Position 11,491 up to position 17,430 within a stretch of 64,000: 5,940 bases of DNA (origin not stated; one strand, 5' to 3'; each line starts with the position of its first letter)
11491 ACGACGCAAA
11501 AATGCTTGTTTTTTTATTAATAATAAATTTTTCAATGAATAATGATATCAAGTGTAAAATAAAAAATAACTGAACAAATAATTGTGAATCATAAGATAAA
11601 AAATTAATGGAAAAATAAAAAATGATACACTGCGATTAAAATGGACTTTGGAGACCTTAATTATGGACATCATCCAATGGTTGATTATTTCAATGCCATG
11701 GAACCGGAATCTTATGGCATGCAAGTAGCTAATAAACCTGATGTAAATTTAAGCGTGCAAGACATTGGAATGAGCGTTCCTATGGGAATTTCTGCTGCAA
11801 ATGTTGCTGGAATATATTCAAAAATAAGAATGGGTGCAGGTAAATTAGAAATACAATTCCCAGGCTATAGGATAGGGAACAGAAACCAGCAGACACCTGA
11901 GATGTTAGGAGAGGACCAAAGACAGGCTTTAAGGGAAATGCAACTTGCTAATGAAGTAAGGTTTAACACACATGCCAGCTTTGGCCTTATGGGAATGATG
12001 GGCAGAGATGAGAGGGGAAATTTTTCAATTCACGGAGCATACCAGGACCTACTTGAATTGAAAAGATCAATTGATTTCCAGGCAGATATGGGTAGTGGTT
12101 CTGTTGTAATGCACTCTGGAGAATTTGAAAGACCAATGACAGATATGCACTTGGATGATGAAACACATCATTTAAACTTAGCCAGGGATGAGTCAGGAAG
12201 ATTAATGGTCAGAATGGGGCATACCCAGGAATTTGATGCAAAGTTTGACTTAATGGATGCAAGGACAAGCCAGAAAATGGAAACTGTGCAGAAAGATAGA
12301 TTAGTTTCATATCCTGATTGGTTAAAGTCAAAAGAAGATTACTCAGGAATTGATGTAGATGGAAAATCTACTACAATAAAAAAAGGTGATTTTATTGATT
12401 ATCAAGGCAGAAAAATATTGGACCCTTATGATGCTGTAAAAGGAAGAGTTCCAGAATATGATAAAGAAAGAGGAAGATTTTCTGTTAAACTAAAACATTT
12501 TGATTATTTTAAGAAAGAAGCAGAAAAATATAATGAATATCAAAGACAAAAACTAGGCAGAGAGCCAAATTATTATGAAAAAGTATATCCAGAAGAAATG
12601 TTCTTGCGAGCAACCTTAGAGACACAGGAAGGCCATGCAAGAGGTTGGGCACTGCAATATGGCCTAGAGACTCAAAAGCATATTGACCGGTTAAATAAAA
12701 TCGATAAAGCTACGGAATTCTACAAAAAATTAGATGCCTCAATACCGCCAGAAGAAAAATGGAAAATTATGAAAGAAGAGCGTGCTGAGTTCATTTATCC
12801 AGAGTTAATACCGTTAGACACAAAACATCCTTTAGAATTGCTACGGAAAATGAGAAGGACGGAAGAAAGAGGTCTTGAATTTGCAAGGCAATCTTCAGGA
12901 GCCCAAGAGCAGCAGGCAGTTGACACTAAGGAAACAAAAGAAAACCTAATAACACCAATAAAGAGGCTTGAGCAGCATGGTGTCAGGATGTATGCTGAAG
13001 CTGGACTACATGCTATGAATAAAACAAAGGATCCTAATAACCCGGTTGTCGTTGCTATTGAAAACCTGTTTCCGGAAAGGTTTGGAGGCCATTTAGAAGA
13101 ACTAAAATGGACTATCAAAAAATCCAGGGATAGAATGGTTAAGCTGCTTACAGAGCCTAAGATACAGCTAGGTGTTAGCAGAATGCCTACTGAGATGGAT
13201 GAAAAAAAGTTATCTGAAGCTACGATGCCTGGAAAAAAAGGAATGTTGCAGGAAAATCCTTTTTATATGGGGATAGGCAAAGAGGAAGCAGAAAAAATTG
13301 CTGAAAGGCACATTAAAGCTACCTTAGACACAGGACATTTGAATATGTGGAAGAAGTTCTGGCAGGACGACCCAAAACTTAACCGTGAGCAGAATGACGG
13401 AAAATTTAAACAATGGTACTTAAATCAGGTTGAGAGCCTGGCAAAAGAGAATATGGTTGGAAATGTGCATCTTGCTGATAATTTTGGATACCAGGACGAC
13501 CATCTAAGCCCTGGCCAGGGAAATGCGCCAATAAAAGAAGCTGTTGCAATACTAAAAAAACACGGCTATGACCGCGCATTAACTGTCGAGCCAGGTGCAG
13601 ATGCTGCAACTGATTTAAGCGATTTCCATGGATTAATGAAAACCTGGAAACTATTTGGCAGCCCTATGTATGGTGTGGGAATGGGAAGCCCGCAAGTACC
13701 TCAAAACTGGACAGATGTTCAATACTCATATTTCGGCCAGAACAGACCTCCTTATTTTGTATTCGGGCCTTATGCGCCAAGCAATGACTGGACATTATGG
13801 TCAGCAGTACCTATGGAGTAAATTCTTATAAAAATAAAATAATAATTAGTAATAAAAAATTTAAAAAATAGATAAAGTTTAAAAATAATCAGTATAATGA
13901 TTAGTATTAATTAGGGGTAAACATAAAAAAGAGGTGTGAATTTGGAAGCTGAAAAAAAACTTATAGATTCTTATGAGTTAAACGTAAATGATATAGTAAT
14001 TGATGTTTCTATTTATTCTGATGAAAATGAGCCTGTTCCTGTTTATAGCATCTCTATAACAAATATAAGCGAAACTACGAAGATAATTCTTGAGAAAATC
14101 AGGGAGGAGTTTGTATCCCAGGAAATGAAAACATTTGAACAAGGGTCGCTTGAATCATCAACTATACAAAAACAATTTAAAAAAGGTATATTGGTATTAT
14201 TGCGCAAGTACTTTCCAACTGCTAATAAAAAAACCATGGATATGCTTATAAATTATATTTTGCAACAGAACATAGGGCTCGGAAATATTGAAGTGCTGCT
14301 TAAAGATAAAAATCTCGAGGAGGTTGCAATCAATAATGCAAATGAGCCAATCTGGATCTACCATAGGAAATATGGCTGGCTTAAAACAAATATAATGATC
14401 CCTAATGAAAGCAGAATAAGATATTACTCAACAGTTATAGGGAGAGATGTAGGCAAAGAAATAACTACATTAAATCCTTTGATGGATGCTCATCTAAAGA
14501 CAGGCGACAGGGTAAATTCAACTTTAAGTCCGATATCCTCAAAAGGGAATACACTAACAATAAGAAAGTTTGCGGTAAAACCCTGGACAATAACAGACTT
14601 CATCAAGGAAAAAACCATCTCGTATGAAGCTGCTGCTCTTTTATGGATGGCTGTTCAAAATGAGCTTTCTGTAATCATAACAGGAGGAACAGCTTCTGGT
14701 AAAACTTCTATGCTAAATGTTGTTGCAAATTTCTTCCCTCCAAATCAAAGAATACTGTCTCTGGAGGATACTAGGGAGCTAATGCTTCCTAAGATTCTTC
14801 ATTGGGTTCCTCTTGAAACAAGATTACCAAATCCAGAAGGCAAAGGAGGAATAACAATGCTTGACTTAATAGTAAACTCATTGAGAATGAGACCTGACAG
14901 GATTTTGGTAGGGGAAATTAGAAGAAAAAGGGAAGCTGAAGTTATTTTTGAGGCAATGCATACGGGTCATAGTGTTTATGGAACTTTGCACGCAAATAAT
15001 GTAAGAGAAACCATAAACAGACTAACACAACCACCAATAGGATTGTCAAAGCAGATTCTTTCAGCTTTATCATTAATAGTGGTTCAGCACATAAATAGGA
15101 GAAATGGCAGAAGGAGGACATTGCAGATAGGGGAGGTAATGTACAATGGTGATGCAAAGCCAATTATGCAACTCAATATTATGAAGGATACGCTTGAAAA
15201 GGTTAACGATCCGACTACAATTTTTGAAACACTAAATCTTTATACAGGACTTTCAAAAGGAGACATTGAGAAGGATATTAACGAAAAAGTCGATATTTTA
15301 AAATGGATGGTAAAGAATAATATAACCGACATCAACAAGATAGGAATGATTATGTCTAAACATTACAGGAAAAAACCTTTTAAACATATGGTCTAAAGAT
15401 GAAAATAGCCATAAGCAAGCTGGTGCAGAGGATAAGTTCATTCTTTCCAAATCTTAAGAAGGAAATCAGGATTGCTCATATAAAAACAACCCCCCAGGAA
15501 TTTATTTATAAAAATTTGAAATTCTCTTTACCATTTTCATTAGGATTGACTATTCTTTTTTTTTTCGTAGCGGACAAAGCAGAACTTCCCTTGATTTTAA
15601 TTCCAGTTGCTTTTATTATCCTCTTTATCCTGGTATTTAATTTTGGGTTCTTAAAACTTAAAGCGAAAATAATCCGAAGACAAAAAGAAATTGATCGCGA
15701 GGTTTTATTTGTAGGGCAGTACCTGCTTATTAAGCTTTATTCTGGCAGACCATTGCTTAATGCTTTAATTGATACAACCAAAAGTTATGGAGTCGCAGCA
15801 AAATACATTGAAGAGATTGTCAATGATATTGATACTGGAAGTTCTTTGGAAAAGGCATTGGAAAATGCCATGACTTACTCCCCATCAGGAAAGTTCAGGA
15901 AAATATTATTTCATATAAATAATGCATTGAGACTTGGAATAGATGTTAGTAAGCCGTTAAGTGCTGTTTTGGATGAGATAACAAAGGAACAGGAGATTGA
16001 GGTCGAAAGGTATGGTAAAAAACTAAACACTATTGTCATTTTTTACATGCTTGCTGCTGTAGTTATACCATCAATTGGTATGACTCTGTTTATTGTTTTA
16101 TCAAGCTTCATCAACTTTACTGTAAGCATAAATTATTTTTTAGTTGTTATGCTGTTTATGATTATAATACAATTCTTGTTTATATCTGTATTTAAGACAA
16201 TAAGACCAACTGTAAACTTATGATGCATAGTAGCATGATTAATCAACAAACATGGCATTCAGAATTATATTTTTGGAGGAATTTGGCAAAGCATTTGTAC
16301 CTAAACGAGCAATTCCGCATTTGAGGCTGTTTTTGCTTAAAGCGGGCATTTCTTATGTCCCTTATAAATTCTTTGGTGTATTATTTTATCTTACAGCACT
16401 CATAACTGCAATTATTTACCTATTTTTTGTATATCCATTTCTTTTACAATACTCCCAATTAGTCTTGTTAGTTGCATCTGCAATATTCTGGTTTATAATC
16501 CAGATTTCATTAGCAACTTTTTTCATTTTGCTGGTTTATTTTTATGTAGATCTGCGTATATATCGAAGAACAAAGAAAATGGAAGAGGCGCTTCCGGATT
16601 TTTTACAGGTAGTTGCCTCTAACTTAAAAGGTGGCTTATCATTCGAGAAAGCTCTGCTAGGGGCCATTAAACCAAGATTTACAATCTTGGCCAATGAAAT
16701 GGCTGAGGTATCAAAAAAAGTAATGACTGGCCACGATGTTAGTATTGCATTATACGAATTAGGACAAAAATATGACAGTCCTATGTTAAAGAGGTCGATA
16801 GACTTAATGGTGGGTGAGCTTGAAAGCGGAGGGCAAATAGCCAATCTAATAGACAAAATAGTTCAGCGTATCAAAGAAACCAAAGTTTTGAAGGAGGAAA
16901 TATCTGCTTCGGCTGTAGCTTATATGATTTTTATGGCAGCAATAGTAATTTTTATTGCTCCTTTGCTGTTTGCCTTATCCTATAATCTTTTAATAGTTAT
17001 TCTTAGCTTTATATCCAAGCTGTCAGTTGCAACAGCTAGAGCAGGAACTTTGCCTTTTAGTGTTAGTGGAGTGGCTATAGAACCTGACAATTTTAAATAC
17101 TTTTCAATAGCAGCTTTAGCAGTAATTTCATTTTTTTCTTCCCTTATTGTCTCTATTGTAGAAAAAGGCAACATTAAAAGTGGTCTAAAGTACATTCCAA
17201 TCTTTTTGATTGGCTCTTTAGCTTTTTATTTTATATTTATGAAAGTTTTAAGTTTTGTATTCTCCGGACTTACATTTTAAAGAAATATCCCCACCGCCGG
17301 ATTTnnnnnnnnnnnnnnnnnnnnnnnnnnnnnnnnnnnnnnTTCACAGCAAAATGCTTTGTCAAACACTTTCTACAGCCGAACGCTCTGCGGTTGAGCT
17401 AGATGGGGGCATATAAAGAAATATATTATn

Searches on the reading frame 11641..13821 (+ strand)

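Call 47: search_protein_families(library=pfam, proteins=[window:11641-13821:+], max_evalue=0.00001)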
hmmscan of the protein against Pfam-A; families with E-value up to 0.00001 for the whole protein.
window:11641-13821:+ (726 aa): 1 family
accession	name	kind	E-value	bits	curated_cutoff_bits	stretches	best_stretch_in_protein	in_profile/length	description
PF01261.30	AP_endonuc_2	-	3.8e-12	46.9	31.1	1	551-652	146-230/249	Xylose isomerase-like TIM barrel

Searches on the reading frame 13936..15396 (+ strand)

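Call 47: search_protein_families(library=pfam, proteins=[window:13936-15396:+], max_evalue=0.00001)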
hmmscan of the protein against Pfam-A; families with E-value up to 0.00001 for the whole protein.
window:13936-15396:+ (486 aa): 1 family
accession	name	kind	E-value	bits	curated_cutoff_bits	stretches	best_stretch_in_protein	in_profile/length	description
PF00437.27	T2SSE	-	3.4e-37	128.4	24.9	1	196-389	98-280/370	Type II/IV secretion system protein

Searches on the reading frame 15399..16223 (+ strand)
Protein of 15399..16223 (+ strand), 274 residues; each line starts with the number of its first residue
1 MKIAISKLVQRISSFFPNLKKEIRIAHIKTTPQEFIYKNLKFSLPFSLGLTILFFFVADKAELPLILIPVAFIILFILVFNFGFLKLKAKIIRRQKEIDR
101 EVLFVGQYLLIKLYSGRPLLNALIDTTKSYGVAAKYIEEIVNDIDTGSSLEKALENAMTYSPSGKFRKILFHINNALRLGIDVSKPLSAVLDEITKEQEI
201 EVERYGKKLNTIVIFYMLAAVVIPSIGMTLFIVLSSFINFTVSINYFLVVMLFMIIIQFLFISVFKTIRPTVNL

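Call 47: search_protein_families(library=pfam, proteins=[window:15399-16223:+], max_evalue=0.00001)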
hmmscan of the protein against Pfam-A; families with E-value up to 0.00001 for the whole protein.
window:15399-16223:+ (274 aa): 1 family
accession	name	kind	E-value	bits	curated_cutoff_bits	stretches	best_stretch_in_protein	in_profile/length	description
PF00482.28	T2SSF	-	5.7e-11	42.9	25.2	1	110-230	6-124/125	Type II secretion system (T2SS), protein F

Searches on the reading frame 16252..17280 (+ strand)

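Call 47: search_protein_families(library=pfam, proteins=[window:16252-17280:+], max_evalue=0.00001)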
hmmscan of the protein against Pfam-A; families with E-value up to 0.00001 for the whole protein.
window:16252-17280:+ (342 aa): 1 family
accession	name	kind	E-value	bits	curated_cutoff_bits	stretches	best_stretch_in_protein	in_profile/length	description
PF00482.28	T2SSF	-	2.5e-10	40.8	25.2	1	117-241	1-122/125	Type II secretion system (T2SS), protein F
